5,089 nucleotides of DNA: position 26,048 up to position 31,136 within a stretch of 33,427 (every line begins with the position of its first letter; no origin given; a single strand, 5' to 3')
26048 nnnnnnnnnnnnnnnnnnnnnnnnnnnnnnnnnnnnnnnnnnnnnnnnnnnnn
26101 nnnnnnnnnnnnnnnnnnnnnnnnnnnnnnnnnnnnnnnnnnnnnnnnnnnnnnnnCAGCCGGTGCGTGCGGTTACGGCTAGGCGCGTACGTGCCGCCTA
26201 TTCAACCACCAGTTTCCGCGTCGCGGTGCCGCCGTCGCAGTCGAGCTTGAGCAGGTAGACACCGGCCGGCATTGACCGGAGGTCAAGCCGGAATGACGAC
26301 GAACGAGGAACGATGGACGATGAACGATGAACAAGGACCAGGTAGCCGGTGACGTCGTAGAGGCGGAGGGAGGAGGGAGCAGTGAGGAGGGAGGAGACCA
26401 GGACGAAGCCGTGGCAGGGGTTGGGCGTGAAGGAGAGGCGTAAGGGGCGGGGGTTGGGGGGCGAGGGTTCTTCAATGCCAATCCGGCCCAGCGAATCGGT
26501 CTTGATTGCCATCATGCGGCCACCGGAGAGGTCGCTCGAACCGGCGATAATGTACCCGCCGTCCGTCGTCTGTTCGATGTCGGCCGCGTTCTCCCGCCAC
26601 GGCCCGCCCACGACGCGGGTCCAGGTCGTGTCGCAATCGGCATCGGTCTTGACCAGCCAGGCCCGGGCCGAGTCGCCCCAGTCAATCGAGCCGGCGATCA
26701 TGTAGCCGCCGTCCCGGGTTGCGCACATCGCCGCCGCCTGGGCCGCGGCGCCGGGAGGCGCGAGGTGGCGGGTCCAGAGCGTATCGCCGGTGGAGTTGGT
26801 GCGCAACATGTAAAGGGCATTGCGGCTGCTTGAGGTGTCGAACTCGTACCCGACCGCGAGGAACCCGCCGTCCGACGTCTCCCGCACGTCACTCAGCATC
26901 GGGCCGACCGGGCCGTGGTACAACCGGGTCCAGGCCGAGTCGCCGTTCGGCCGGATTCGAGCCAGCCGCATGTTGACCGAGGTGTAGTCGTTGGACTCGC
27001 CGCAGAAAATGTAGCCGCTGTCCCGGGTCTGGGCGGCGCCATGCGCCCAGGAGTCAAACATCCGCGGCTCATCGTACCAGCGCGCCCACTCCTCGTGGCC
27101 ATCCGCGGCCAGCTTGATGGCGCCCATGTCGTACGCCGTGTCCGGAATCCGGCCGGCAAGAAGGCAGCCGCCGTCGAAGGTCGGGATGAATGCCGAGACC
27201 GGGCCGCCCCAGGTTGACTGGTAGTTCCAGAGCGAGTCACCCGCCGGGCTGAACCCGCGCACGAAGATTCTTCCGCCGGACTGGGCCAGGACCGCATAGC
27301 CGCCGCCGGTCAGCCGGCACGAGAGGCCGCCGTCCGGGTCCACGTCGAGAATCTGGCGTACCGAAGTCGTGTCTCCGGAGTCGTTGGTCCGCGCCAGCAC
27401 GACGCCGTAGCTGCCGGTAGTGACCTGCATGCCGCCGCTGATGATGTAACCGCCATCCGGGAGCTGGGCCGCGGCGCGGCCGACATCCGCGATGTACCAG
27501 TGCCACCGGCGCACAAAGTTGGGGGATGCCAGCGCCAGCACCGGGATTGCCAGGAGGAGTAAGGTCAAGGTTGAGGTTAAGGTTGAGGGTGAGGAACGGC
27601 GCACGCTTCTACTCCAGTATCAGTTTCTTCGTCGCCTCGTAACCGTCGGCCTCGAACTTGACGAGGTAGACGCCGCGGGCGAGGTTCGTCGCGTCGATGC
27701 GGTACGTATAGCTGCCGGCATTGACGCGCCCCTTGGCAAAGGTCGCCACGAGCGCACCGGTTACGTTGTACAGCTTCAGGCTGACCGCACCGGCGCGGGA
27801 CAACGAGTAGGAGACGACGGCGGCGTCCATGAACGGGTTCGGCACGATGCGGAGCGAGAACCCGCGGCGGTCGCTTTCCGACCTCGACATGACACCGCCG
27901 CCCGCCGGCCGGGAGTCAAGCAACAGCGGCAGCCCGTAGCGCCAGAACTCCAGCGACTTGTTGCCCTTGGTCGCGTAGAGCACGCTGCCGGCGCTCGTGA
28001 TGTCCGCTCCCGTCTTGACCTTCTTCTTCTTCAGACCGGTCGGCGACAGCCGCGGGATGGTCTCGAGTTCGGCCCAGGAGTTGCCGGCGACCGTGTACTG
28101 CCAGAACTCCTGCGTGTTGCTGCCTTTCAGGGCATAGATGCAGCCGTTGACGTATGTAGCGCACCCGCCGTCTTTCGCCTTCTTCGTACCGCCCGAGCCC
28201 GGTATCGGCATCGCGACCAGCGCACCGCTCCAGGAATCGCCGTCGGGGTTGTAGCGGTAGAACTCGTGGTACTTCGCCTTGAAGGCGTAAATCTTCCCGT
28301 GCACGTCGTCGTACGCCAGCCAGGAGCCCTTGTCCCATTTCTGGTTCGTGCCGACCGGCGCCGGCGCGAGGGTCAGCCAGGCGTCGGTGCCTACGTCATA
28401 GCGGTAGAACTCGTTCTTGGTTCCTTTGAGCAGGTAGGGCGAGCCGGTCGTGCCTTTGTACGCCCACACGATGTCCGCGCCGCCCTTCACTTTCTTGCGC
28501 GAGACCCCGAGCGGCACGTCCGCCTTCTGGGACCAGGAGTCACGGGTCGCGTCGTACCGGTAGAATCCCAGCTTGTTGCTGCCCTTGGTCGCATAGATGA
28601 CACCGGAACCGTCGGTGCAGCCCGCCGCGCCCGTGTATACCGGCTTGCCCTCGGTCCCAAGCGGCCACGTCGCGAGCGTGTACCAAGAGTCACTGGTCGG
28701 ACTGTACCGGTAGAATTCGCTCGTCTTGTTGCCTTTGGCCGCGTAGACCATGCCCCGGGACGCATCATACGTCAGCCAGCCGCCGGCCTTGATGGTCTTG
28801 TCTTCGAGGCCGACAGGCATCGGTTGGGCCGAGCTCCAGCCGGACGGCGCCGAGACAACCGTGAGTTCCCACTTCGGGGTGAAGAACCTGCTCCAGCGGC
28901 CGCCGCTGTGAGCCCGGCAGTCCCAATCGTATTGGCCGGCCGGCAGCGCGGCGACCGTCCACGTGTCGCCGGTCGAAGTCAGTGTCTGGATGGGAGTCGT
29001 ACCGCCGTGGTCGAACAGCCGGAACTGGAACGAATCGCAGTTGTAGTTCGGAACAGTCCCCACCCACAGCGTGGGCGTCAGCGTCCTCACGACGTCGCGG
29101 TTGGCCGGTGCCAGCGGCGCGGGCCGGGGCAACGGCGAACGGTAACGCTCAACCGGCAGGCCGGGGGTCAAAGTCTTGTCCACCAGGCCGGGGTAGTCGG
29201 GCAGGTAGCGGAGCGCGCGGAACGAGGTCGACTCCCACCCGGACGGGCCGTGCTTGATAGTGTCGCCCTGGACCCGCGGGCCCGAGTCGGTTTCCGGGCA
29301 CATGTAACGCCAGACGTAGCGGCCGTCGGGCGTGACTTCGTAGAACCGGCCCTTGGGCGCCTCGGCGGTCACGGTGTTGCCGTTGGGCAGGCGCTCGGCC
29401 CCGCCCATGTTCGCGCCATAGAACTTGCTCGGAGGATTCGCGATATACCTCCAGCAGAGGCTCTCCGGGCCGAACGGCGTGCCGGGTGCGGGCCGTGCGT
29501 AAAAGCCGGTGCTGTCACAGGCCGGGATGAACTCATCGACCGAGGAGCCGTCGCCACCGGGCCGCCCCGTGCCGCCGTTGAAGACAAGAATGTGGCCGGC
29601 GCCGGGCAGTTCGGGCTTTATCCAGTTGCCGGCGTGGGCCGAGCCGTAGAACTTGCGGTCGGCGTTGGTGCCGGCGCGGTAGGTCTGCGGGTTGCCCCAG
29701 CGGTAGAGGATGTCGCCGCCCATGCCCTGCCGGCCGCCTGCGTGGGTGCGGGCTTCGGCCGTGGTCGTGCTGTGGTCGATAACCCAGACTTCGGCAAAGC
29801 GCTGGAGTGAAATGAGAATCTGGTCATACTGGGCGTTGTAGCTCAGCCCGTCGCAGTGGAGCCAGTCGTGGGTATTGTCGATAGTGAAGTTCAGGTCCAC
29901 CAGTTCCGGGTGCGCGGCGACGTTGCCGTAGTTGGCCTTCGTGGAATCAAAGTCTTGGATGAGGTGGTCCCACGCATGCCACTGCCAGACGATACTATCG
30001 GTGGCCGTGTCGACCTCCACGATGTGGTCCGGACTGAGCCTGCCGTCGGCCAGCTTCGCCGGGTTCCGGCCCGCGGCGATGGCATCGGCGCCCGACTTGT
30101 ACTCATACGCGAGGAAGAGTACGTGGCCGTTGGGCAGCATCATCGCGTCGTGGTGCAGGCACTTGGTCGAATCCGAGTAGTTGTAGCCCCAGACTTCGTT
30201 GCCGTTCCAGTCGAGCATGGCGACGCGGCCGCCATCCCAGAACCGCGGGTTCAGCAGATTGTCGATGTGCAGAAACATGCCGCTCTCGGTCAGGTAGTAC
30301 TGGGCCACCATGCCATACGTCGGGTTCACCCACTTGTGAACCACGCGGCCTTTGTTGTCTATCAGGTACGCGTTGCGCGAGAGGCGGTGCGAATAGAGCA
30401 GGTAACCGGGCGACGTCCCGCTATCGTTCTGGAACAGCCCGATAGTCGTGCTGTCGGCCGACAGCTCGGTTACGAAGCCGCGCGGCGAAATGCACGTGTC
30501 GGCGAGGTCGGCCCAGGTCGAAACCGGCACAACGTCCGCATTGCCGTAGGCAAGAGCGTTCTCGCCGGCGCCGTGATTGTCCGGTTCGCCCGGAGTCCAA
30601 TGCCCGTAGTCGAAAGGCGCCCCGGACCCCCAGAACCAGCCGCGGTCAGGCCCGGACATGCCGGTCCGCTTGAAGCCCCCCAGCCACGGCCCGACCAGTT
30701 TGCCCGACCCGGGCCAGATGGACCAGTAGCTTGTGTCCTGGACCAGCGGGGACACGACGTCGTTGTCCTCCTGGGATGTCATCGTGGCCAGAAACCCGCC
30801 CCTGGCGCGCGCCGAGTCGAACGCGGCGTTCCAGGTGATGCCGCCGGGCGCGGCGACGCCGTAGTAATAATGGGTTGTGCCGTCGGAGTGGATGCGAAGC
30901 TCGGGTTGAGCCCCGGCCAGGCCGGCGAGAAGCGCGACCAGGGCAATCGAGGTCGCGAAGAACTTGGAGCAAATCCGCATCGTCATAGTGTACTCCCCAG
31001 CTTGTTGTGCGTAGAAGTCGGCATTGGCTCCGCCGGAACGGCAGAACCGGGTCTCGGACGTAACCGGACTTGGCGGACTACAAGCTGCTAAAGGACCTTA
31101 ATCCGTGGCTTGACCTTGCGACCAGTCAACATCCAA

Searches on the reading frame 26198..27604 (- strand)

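Call 7: search_protein_families(library=pfam, proteins=[window:26198-27604:-], max_evalue=0.01)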
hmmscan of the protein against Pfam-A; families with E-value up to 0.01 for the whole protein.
window:26198-27604:- (468 aa): 1 family
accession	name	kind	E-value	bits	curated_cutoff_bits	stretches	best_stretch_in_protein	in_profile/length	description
PF18962.6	Por_Secre_tail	-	1.5e-08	35.2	27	1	394-467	3-75/75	Secretion system C-terminal sorting domain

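Call 8: search_protein_families(library=ncbifam, proteins=[window:26198-27604:-], max_evalue=0.01)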
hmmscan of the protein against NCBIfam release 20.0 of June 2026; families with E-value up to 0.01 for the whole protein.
window:26198-27604:- (468 aa): 3 families
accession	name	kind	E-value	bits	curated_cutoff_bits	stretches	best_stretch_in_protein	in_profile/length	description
TIGR04183.1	Por_Secre_tail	domain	2.3e-09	37.1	23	1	393-467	2-71/72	T9SS type A sorting domain-containing protein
TIGR02608.1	delta_60_rpt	domain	4.3e-06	26.5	76.5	0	239-273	5-38/55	delta-60 repeat domain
NF050177.1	TapA_OM_Porphy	equivalog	0.001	17.9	500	1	391-468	472-544/544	TapA/TapC family T9SS-dependent outer membrane protein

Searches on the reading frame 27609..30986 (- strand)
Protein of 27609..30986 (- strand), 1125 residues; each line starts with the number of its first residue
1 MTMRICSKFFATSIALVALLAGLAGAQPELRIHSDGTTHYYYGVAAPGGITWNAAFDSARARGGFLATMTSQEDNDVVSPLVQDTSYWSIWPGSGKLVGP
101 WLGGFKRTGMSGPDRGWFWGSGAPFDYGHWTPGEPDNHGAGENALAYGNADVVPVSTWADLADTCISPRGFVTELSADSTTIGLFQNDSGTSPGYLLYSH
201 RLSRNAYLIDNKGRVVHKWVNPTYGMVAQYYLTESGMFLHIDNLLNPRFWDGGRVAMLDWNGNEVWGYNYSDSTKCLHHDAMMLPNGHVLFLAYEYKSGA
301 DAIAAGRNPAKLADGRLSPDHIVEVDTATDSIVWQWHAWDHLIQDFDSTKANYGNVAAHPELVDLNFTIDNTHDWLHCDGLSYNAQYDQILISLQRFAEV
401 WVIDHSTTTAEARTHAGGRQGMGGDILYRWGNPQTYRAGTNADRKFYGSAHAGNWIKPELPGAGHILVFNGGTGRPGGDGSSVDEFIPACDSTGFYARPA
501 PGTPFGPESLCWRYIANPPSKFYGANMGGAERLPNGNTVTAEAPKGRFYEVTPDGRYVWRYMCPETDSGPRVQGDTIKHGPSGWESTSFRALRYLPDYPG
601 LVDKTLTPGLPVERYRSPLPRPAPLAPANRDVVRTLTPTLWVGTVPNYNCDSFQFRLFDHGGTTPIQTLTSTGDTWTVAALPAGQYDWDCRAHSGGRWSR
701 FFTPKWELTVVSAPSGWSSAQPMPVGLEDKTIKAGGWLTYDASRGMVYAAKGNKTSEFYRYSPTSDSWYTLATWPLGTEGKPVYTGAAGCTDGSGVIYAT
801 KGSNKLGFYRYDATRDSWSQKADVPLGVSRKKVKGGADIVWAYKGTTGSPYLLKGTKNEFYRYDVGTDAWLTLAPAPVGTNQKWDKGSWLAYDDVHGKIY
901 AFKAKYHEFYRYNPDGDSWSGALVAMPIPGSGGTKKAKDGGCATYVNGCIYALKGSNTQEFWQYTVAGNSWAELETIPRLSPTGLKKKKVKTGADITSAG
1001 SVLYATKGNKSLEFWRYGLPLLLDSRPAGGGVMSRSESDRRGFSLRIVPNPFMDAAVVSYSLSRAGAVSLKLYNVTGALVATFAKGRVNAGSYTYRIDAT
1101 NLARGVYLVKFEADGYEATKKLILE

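Call 7: search_protein_families(library=pfam, proteins=[window:27609-30986:-], max_evalue=0.01)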
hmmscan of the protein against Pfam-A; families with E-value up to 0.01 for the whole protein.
window:27609-30986:- (1125 aa): 7 families
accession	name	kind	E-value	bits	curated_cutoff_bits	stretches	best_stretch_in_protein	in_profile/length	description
PF05935.17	Arylsulfotrans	-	5.1e-16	59.1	24.2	1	201-407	25-206/374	Arylsulfotransferase (ASST)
PF18962.6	Por_Secre_tail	-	4.4e-10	40.1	27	1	1048-1123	2-74/75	Secretion system C-terminal sorting domain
PF14269.12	Arylsulfotran_2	-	1.5e-06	28.2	27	1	253-404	25-172/301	Arylsulfotransferase (ASST)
PF13964.12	Kelch_6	-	5.7e-06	26.6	25.3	0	744-772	11-44/50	Kelch motif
PF01344.31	Kelch_1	-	0.004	17.1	20.1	0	753-772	24-43/46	Kelch motif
PF13860.13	FlgD_ig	-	0.0058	17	27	1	1063-1113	20-75/79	FlgD Ig-like domain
PF13415.12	Kelch_3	-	0.0082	16.7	22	0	753-775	15-37/48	Galactose oxidase, central domain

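Call 8: search_protein_families(library=ncbifam, proteins=[window:27609-30986:-], max_evalue=0.01)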
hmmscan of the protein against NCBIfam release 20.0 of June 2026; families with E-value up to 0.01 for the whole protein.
window:27609-30986:- (1125 aa): 4 families
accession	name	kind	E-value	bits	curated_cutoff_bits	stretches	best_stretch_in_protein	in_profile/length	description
TIGR04183.1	Por_Secre_tail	domain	1.2e-09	38.1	23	1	1048-1124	2-71/72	T9SS type A sorting domain-containing protein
NF038113.1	T9SSA_dep_M36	equivalog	2.6e-07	29.2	885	1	1044-1124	792-868/869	T9SS-dependent M36 family metallopeptidase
NF052323.1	T9SSA_dep_M6i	equivalog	0.0032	15.5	600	1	1049-1119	962-1032/1043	T9SS-dependent M6-like inactivated metalloprotease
NF050177.1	TapA_OM_Porphy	equivalog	0.0051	15.6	500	1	1044-1125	470-544/544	TapA/TapC family T9SS-dependent outer membrane protein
